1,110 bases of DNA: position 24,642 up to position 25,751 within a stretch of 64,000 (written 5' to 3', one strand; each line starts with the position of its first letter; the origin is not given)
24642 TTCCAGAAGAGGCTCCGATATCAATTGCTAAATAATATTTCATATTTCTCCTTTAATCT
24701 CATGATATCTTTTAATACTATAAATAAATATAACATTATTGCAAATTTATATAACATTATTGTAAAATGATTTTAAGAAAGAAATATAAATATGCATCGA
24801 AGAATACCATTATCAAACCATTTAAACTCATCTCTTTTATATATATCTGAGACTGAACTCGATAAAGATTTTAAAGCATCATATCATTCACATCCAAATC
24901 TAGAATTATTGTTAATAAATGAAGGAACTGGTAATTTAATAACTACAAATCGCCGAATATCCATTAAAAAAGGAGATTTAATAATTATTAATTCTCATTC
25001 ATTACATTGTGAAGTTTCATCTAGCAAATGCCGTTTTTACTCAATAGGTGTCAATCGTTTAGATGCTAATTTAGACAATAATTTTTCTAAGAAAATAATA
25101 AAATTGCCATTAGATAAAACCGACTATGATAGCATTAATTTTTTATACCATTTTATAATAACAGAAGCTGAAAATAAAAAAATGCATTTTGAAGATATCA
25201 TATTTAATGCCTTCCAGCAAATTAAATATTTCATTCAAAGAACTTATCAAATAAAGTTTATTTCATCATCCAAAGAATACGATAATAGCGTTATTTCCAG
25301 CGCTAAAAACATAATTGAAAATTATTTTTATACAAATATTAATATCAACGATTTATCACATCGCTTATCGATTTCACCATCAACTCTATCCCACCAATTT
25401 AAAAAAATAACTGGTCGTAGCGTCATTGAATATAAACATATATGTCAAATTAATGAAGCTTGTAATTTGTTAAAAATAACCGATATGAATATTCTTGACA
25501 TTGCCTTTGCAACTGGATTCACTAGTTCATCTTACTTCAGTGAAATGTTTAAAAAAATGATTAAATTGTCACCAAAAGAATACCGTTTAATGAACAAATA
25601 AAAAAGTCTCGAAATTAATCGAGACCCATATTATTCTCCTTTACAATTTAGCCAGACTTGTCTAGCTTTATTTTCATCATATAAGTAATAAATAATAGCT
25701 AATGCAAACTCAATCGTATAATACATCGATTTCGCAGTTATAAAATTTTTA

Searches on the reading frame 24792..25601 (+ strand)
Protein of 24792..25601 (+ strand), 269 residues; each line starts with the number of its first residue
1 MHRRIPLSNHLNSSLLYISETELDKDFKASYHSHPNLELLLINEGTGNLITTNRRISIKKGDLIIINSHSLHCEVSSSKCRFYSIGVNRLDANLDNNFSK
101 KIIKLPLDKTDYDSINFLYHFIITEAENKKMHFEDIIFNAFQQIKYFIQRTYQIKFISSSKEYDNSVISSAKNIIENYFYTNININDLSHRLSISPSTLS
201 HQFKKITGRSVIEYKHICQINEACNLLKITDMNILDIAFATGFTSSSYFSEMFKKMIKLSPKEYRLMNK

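Call 3: search_protein_families(library=ncbifam, proteins=[window:24792-25601:+])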
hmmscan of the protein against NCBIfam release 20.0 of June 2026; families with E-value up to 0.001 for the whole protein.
window:24792-25601:+ (269 aa): 30 families (the best 25 are shown)
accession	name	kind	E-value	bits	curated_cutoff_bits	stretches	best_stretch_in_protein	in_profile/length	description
NF007860.0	PRK10572.1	equivalog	9.4e-26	90.3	208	1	44-267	57-284/292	arabinose operon transcriptional regulator AraC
NF047455.1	TF_Staph_AryK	equivalog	7.4e-20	70.8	850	1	21-266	7-257/759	transcriptional regulator AryK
NF010028.0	PRK13503.1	equivalog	4.6e-18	65.6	288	1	147-266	150-271/278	HTH-type transcriptional activator RhaS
NF007693.0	PRK10371.1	equivalog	2.3e-16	59.9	253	1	29-267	46-299/309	transcriptional regulator MelR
NF049932.1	TranspRegBtr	equivalog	8.5e-15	54.3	900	1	141-264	135-262/531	bacillibactin transport transcriptional regulator Btr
TIGR02297.1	HpaA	equivalog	5.9e-14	52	274.65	1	111-265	130-285/287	4-hydroxyphenylacetate catabolism regulatory protein HpaA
NF047788.1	TransRegPocR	equivalog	1.1e-13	51.1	500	1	119-266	142-289/296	transcriptional regulator PocR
NF010025.2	PRK13500.1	equivalog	1.2e-13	51.3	525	1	31-267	33-277/282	HTH-type transcriptional activator RhaR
TIGR04094.1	adjacent_YSIRK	equivalog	1.4e-13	50.6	200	1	160-265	279-383/383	YSIRK-targeted surface antigen transcriptional regulator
NF010026.0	PRK13501.1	equivalog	1.3e-11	44.3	363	1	169-265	183-275/290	HTH-type transcriptional activator RhaR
NF006902.0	PRK09393.1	equivalog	1.8e-11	43.9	425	1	163-266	217-320/327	transcriptional regulator FtrA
NF007243.0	PRK09685.1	equivalog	4.6e-11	42.7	199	1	42-266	78-300/303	transcriptional regulator FeaR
NF010027.0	PRK13502.1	equivalog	3.5e-10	39.8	384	1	178-267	188-277/282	HTH-type transcriptional activator RhaR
NF052371.1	TransRegGbdRPseu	equivalog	4.8e-10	39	480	1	174-268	233-327/365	choline metabolism transcriptional regulator GbdR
NF011733.0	PRK15186.1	equivalog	4.6e-09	36.1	403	1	164-264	179-278/291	AraC family transcriptional regulator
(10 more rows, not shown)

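Call 4: search_protein_families(library=pfam, proteins=[window:24792-25601:+])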
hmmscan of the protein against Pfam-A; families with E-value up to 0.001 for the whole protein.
window:24792-25601:+ (269 aa): 4 families
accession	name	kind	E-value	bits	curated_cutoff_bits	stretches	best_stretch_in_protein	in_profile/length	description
PF12833.13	HTH_18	-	1.1e-21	77.3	33.6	1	188-265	1-78/80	Helix-turn-helix domain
PF00165.29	HTH_AraC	-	6.2e-17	61.7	26.6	2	229-265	6-41/42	Bacterial regulatory helix-turn-helix proteins, AraC family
PF02311.25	AraC_binding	-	2.5e-07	30.9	21.1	1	28-88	15-77/135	AraC-like ligand binding domain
PF07883.17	Cupin_2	-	3.9e-06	26.9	27.2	1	25-85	7-69/70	Cupin domain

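Call 8: find_homologous_proteins(query=window:24792-25601:+, max_evalue=1e-20)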
Query window:24792-25601:+ (269 aa): 23 proteins with E <= 1e-20 among 638 candidates.
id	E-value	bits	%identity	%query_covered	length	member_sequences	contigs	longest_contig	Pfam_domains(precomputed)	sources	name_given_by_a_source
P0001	6.3e-168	575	99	100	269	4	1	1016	PF12833.14,PF07883.18,PF02311.26,PF00165.30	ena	-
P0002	1.1e-87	312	55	99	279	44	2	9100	PF12833.14,PF07883.18,PF02311.26,PF00165.30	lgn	-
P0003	1.7e-87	311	54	99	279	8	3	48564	PF12833.14,PF07883.18,PF02311.26,PF00165.30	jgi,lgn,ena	-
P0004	7.4e-87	309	55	99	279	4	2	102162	PF12833.14,PF07883.18,PF02311.26,PF00165.30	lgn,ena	-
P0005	1.3e-86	308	56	99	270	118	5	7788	PF12833.14,PF07883.18,PF02311.26,PF00165.30,PF21621.4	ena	-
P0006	5.1e-81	290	55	99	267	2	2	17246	PF12833.14,PF02311.26,PF00165.30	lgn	-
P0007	2.1e-79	285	52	99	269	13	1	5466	PF12833.14,PF02311.26,PF00165.30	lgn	-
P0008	1.7e-72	262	49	99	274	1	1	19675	PF12833.14,PF07883.18,PF02311.26,PF00165.30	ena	-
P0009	1.5e-70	256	48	99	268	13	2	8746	PF12833.14,PF07883.18,PF02311.26,PF00165.30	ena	-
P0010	4.8e-70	254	49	100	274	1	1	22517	PF12833.14,PF07883.18,PF02311.26,PF00165.30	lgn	-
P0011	2.5e-68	248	48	100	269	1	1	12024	PF12833.14,PF07883.18,PF02311.26,PF00165.30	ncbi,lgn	-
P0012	3.5e-67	245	48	99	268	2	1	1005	PF12833.14,PF07883.18,PF02311.26,PF00165.30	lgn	-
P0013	9.2e-66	240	48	100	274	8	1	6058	PF12833.14,PF07883.18,PF02311.26,PF00165.30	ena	-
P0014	1.5e-65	239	45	100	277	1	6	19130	PF12833.14,PF02311.26,PF00165.30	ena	-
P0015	1.2e-61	227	43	99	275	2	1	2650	PF12833.14,PF07883.18,PF02311.26,PF00165.30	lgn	-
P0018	8.2e-58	214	44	99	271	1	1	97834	PF12833.14,PF07883.18,PF02311.26,PF00165.30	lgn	-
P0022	1.0e-53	201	41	100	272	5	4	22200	PF12833.14,PF00165.30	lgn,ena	-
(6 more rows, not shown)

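Call 9: find_encoding_contigs(protein=window:24792-25601:+, flank=3000, max_places=6)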
Protein window:24792-25601:+ (269 aa): no gene with exactly this product is on record in the collection.

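Call 11: find_related_loci(query=A1, collection=genome_contigs, flank=4000)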
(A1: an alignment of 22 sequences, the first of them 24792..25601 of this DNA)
Query A1 (269 aa) in genome_contigs; peptide patterns used: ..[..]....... (x = any residue, [..] = any of these).
16 stretches matched a pattern; 9 encode a relative of the query (tblastn E <= 1e-3); 9 distinct loci.
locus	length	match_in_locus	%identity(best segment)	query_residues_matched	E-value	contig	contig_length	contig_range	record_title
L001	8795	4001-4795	56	1-265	4e-96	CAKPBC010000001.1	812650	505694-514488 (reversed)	MAG: uncultured Bacilli bacterium isolate REFINED_METABAT215_TOP10_CONTIGS_1500_ASSEMBLY_K77_MERGED__Hadza_MoBio_hadza-E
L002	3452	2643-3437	56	1-265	1e-95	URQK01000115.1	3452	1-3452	uncultured Mollicutes bacterium isolate UMGS1248 genome assembly, contig: NODE_10020_length_3452_cov_2.793936, whole gen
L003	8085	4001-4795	56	1-265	3e-95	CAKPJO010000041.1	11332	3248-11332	MAG: uncultured Bacilli bacterium isolate REFINED_METABAT215_TOP10_CONTIGS_1500_ASSEMBLY_K77_MERGED__Hadza_MoBio_hadza-A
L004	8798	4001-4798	54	1-266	1e-89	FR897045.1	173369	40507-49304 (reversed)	Coprobacillus sp. CAG:826 genomic scaffold, scf32, whole genome shotgun sequence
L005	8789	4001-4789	52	1-265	4e-87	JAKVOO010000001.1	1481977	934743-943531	MAG: Bacilli bacterium isolate UW_MP_BACIL2_1 Ga0455828_0005, whole genome shotgun sequence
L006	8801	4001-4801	48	1-269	7e-76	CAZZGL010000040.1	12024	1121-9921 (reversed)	MAG TPA_asm: uncultured Staphylococcaceae bacterium isolate SRP225648_co1_104 genome assembly, contig: NODE_13514_length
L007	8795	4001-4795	36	1-266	3e-50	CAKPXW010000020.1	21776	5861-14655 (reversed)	MAG: uncultured Bacilli bacterium isolate REFINED_METABAT215_TOP10_CONTIGS_1500_ASSEMBLY_K77_MERGED__Hadza_PheChl_Fiber-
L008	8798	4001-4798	55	1-266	8e-91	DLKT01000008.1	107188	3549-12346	MAG TPA_asm: Bacillales bacterium UBA7581 UBA7581_contig_681, whole genome shotgun sequence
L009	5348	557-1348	41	1-265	7e-58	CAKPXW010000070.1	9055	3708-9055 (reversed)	MAG: uncultured Bacilli bacterium isolate REFINED_METABAT215_TOP10_CONTIGS_1500_ASSEMBLY_K77_MERGED__Hadza_PheChl_Fiber-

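Call 20: find_related_loci(query=A1, collection=metagenome_contigs, flank=2500)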
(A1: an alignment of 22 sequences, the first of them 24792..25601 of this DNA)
Query A1 (269 aa) in metagenome_contigs; peptide patterns used: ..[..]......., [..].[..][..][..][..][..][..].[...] (x = any residue, [..] = any of these).
600 stretches matched a pattern (row limit reached: there are more); 11 encode a relative of the query (tblastn E <= 1e-3); 10 distinct loci.
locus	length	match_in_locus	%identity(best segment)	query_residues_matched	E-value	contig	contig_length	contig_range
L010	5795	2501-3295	56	1-265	3e-94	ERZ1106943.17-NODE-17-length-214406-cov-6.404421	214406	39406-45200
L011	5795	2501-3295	55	1-265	1e-93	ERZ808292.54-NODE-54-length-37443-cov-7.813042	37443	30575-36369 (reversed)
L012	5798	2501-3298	55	1-266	8e-91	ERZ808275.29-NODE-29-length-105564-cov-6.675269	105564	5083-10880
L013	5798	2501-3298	55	1-266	5e-91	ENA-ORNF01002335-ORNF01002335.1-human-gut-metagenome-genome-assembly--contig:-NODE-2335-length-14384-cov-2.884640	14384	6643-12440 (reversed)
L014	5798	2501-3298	55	1-266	2e-90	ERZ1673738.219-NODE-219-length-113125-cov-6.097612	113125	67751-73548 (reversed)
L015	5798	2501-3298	55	1-266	2e-89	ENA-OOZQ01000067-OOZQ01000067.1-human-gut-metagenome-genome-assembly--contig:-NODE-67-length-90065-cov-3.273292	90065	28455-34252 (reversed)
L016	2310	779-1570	46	1-265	7e-67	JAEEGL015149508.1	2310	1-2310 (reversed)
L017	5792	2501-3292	53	1-266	2e-89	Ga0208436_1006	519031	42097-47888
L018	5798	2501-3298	54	1-266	3e-91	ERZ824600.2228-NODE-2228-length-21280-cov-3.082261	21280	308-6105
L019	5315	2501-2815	30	161-265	1e-8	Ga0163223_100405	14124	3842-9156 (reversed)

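Call 30: search_protein_families(library=pfam, proteins=[L006:618-2087:+, L006:2087-3061:+, L006:3064-3903:+, L006:5226-6281:+, L006:6861-8669:+, L007:362-1951:-, L007:1962-2876:-, L007:2889-3815:-, L007:5171-6538:+, L007:6680-7918:+], max_evalue=0.00001)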
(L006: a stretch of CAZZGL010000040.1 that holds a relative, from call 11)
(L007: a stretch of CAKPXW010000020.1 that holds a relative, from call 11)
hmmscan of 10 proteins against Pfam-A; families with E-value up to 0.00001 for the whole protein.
L006:618-2087:+ (489 aa): 2 families
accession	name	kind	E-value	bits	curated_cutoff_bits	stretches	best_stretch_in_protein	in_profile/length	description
PF00370.27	FGGY_N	-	1.2e-41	143.4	28.8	1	2-240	1-245/245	FGGY family of carbohydrate kinases, N-terminal domain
PF02782.22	FGGY_C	-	1.4e-32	113.5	27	1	281-440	31-197/198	FGGY family of carbohydrate kinases, C-terminal domain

L006:2087-3061:+ (324 aa): 1 family
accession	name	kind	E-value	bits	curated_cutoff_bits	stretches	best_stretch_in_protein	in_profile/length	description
PF14486.12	DUF4432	-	6.3e-84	281.8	32.5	1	27-319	2-303/304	Domain of unknown function (DUF4432)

L006:3064-3903:+ (279 aa): 1 family
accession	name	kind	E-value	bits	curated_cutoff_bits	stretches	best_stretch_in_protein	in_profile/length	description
PF01116.26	F_bP_aldolase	-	5.8e-86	288.9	25.5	1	4-276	2-272/277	Fructose-bisphosphate aldolase class-II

L006:5226-6281:+ (351 aa): 1 family
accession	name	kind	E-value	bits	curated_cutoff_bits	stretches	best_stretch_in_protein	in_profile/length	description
PF01628.27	HrcA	-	1.8e-50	172.3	22.2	1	103-318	1-215/215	HrcA protein C terminal domain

L006:6861-8669:+ (602 aa): 2 families
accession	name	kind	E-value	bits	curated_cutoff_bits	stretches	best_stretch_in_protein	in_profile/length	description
PF00012.26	HSP70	-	7.7e-226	751.4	20.6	1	6-573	1-594/599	Hsp70 protein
PF06723.19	MreB_Mbl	-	1e-20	74.3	27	1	7-350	4-316/327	MreB/Mbl protein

L007:362-1951:- (529 aa): 1 family
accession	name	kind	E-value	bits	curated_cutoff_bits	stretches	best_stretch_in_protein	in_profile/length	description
PF01547.30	SBP_bac_1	-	5.3e-20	73.1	26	1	91-418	48-306/307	Bacterial extracellular solute-binding protein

L007:1962-2876:- (304 aa): 1 family
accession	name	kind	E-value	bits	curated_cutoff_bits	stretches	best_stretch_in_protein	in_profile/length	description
PF00528.27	BPD_transp_1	-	7.5e-15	55.6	26.4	1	125-288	9-174/184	Binding-protein-dependent transport system inner membrane component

L007:2889-3815:- (308 aa): 1 family
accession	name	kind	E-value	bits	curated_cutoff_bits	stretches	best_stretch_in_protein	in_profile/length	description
PF00528.27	BPD_transp_1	-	2.3e-09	37.7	26.4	1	101-299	3-178/184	Binding-protein-dependent transport system inner membrane component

L007:5171-6538:+ (455 aa): 4 families
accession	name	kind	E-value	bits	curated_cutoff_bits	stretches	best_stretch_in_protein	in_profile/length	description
PF13614.12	AAA_31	-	4.6e-15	56.4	27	1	284-401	15-142/177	AAA domain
PF02706.20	Wzz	-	7.9e-09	36.2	25.5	1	11-98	3-89/91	Chain length determinant protein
PF10609.15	ParA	-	2.5e-07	30.8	27.1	1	284-436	17-170/246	NUBPL iron-transfer P-loop NTPase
PF01656.29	CbiA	-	5.3e-07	30.1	25.4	1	283-436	11-78/125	CobQ/CobB/MinD/ParA nucleotide binding domain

L007:6680-7918:+ (412 aa): 1 family
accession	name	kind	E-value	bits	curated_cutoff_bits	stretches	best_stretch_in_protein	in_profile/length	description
PF00365.25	PFK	-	1.2e-58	199.1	30.9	1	13-294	2-271/277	Phosphofructokinase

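Call 33: search_solved_structures(query=window:24792-25601:+, max_evalue=0.00001)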
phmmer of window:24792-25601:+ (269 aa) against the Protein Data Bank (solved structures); distinct sequences matched with E-value up to 0.00001: 10.
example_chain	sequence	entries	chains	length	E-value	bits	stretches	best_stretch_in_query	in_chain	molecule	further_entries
2k9s_A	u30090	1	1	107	1.8e-11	47.4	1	164-265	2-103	Arabinose operon regulatory protein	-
12aw_A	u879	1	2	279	1.6e-09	41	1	163-269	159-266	HYBRID TWO-COMPONENT SYSTEM PROTEIN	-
6swi_A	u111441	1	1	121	4e-09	39.7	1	167-266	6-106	Two-component response regulator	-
4fe4_A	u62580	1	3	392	1.6e-08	37.7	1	167-268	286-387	Xylose operon regulatory protein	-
4fe7_A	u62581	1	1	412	1.6e-08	37.6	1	167-268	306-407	Xylose operon regulatory protein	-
3lsg_A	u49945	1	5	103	3.9e-08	36.4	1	172-265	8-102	Two-component response regulator yesN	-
3oio_A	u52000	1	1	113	3.4e-07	33.3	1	169-266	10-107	Transcriptional regulator (AraC-type DNA-binding domain-containing proteins)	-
1xs9_A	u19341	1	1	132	3.3e-06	30.1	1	161-268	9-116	Multiple antibiotic resistance protein marA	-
1bl0_A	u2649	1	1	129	3.6e-06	30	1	161-268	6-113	PROTEIN (MULTIPLE ANTIBIOTIC RESISTANCE PROTEIN)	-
3oou_A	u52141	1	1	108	9.4e-06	28.6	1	166-267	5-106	Lin2118 protein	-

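Call 46: search_protein_families(library=pfam, proteins=[L001:4860-6443:+, L001:6448-7782:-, L001:7886-8785:-, L005:4814-5944:-, L005:5937-7802:-, L005:43-537:-, L001:437-1228:-], max_evalue=0.00001)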
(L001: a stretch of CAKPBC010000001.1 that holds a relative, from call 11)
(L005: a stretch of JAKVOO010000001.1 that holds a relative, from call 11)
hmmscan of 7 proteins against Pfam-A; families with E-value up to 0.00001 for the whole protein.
L001:4860-6443:+ (527 aa): 1 family
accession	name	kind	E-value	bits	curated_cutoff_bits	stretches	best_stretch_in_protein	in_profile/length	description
PF09826.15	Beta_propel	-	7.9e-48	164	22.4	1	64-516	5-493/495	Beta propeller domain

L001:6448-7782:- (444 aa): 2 families
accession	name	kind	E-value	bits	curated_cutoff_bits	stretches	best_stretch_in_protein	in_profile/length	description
PF13173.12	AAA_14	-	2e-26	92.9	27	1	25-159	2-129/129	AAA domain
PF13635.12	DUF4143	-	1.3e-20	74.2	28.1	1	236-395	6-160/160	Domain of unknown function (DUF4143)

L001:7886-8785:- (299 aa): 1 family
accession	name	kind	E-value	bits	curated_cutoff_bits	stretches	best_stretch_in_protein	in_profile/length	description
PF13635.12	DUF4143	-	8.8e-43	146.2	28.1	1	91-251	1-160/160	Domain of unknown function (DUF4143)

L005:4814-5944:- (376 aa): 1 family
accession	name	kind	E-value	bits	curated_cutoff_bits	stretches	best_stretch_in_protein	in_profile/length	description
PF14253.11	AbiH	-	2.7e-19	70.7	30.9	1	7-306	1-249/260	Bacteriophage abortive infection AbiH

L005:5937-7802:- (621 aa): 2 families
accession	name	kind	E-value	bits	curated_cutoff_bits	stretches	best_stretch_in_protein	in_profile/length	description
PF09848.15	SLFN-g3_helicase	-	5.8e-98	328.9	24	1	265-608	1-354/354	Schlafen group 3, DNA/RNA helicase domain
PF04851.21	ResIII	-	1.7e-06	28.5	22.5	0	330-372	115-148/164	Type III restriction enzyme, res subunit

L005:43-537:- (164 aa): 1 family
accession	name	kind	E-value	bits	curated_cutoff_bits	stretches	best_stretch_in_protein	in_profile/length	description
PF00005.33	ABC_tran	-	2e-15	58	25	1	77-149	3-77/137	ABC transporter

L001:437-1228:- (263 aa): 1 family
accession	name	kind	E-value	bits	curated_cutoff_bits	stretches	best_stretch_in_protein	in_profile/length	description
PF00596.27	Aldolase_II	-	3.2e-27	96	22.2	1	6-229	2-182/183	Class II Aldolase and Adducin N-terminal domain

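Call 53: predict_structure(alignment_id=A1)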
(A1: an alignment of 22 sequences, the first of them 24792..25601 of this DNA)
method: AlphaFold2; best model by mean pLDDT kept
length: 269 residues; sequences in the alignment: 22
mean_pLDDT: 90.5   pTM: 0.81
mean pLDDT of the five models: 90.5, 90.4, 90.2, 89.4, 89.4
residues with pLDDT >= 90: 176; 70-90: 83; 50-70: 9; < 50: 1
segments of 3 or more residues with pLDDT < 50: none
pLDDT, mean of each block of 10 residues (from residue 1): 80 81 83 89 95 91 93 87 92 85 95 98 94 91 95 84 73 91 90 92 93 95 96 95 94 97 93
secondary structure, 60 per line:
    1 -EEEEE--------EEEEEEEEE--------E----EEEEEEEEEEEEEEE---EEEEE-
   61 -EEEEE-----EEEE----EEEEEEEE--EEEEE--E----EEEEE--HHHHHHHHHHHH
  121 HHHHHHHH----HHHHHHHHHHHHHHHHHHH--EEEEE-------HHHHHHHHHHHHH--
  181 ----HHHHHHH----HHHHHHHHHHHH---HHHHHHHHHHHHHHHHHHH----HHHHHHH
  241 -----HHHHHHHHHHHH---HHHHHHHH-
elements in order: E2-6 E15-23 E37-51 E55-59 E62-66 E72-75 E80-87 E90-94 E102-106 H109-128 H133-151 E154-158 H166-178 H185-191 H196-207 H211-229 H234-240 H246-257 H261-268

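Call 55: fold_search(model_id=the predicted structure, library=pdb)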
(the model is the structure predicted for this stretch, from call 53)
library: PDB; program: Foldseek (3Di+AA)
matches with E <= 10: 1365; with E <= 0.001: 135
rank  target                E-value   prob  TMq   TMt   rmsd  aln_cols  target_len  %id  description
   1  6p7t                  1.7e-11  1.00  0.44  0.44  19.7       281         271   17  Crystal structure of apo ToxT K231A from Vibrio cholerae strain SCE256 (released 2020-01-01)
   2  6p7r                  1.0e-10  1.00  0.39  0.38  19.5       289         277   18  Crystal structure of unsaturated fatty acid bound wild-type ToxT from Vibrio cholerae strain SCE256 (released 2020-01-01)
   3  6pb9                  1.1e-10  1.00  0.40  0.39  19.6       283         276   19  Crystal structure of unsaturated fatty acid bound ToxT K231A from Vibrio cholerae strain SCE256 (released 2020-01-01)
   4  4mlo                  1.6e-10  1.00  0.37  0.38  19.6       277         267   17  1.65A resolution structure of ToxT from Vibrio cholerae (P21 Form) (released 2016-04-20)
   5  3gbg                  4.1e-10  1.00  0.38  0.39  19.2       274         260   16  Crystal Structure of ToxT from Vibrio Cholerae O395 (released 2010-02-23)
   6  5sux                  9.9e-10  1.00  0.37  0.37  19.6       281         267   16  Crystal Structure of ToxT from Vibrio Cholerae O395 bound to (E)-4-(8-methylnaphthalen-1-yl)but-3-enoic acid (released 2017-04-12)
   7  5suw                  1.4e-09  1.00  0.39  0.39  19.3       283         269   18  Crystal Structure of ToxT from Vibrio Cholerae O395 bound to 3-(8-Methyl-1,2,3,4-tetrahydronaphthalen-1-yl)propanoic aci (released 2017-04-12)
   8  9ca5_B                1.7e-08  1.00  0.36  0.39  18.8       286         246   12  Rns pocket mutant - H20A (released 2025-06-25)
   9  8vst_A                2.4e-08  1.00  0.35  0.38  18.9       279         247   12  Rns mutant H20A/R75A (released 2025-07-23)
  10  9ca5_A                2.6e-08  1.00  0.34  0.37  18.6       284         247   12  Rns pocket mutant - H20A (released 2025-06-25)
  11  8vrq_A                3.0e-08  1.00  0.34  0.36  18.6       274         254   11  Rns pocket mutant - R75A (released 2025-07-23)
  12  9ca6_A                6.8e-08  1.00  0.36  0.40  19.0       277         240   12  Rns Pocket Mutant - I14F/I17F (released 2025-06-25)
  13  6xiv_A                7.9e-08  1.00  0.35  0.37  18.6       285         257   14  SeMet-Rns, in complex with potential inhibitor (released 2021-06-30)
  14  9ca6_B                8.4e-08  1.00  0.35  0.39  19.4       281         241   11  Rns Pocket Mutant - I14F/I17F (released 2025-06-25)
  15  8vst_B                9.3e-08  1.00  0.36  0.39  19.2       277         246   12  Rns mutant H20A/R75A (released 2025-07-23)
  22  2arc_A                2.8e-06  1.00  0.42  0.68   4.1       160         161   12  ESCHERICHIA COLI REGULATORY PROTEIN ARAC COMPLEXED WITH L-ARABINOSE (released 1997-05-15)
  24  2arc_B                3.6e-06  1.00  0.44  0.68   3.7       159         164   12  ESCHERICHIA COLI REGULATORY PROTEIN ARAC COMPLEXED WITH L-ARABINOSE (released 1997-05-15)
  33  6nwh_A                1.8e-05  1.00  0.48  0.78   2.7       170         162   10  Structures of the transcriptional regulator BgaR, a lactose sensor. (released 2019-07-17)
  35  2k9s_MODEL_1_A        2.2e-05  1.00  0.36  0.83   2.5       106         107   31  Solution structure of dna binding domain of E. coli arac (released 2008-11-25)
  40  5u93_A                4.7e-05  1.00  0.39  0.64   4.6       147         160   18  Structure of the Regulatory Domain of the AraC Family Transcriptional Activator RhaR (released 2017-12-20)
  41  5u93_B                5.0e-05  1.00  0.40  0.64   4.9       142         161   19  Structure of the Regulatory Domain of the AraC Family Transcriptional Activator RhaR (released 2017-12-20)
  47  6nwh_B                7.9e-05  1.00  0.45  0.72   3.3       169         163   10  Structures of the transcriptional regulator BgaR, a lactose sensor. (released 2019-07-17)
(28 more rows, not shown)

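Call 56: find_encoding_contigs(protein=P0008, flank=2000, max_places=1)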
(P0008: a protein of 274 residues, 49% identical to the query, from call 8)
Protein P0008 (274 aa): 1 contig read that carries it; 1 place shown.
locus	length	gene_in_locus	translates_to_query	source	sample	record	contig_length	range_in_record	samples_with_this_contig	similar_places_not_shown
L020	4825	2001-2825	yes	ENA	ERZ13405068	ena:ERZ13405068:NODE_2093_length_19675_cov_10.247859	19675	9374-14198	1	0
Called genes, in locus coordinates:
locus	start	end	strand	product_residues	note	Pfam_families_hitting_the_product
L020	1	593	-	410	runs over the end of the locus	PF06134:RhaA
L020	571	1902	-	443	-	PF00370:FGGY_N, PF02782:FGGY_C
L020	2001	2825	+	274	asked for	PF02311:AraC_binding, PF07883:Cupin_2 (weak), PF00165:HTH_AraC (weak), PF12833:HTH_18, PF00165:HTH_AraC (weak)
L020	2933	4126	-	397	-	PF01546:Peptidase_M20, PF05343:Peptidase_M42 (weak), PF07687:M20_dimer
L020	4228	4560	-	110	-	PF00543:P-II (weak)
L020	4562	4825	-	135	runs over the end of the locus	-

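Call 57: find_encoding_contigs(protein=P0014, flank=2000, max_places=1)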
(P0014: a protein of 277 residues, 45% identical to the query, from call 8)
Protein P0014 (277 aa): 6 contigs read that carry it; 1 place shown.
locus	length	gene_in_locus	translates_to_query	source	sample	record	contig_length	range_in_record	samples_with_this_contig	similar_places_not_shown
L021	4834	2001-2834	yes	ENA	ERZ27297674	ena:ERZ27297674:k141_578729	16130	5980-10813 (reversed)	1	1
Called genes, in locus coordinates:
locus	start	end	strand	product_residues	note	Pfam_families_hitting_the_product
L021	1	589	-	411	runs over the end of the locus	PF06134:RhaA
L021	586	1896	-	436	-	PF00370:FGGY_N, PF02782:FGGY_C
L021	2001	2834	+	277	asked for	PF02311:AraC_binding, PF12833:HTH_18, PF00165:HTH_AraC (weak)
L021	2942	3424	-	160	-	PF00210:Ferritin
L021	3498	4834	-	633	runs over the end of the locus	PF00664:ABC_membrane, PF00005:ABC_tran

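Call 58: find_encoding_contigs(protein=P0018, flank=2000, max_places=1)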
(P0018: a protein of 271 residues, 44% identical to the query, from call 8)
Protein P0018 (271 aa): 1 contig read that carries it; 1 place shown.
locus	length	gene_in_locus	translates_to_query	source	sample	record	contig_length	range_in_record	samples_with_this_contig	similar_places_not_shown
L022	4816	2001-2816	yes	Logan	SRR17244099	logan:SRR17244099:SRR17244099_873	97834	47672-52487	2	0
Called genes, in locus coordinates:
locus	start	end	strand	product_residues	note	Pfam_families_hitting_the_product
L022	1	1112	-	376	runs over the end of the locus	PF01979:Amidohydro_1, PF07969:Amidohydro_3 (weak)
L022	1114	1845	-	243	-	PF01182:Glucosamine_iso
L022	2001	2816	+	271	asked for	PF02311:AraC_binding (weak), PF07883:Cupin_2 (weak), PF12833:HTH_18, PF00165:HTH_AraC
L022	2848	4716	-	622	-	PF00664:ABC_membrane, PF00004:AAA (faint), PF00005:ABC_tran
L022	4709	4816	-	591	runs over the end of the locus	PF00664:ABC_membrane, PF00005:ABC_tran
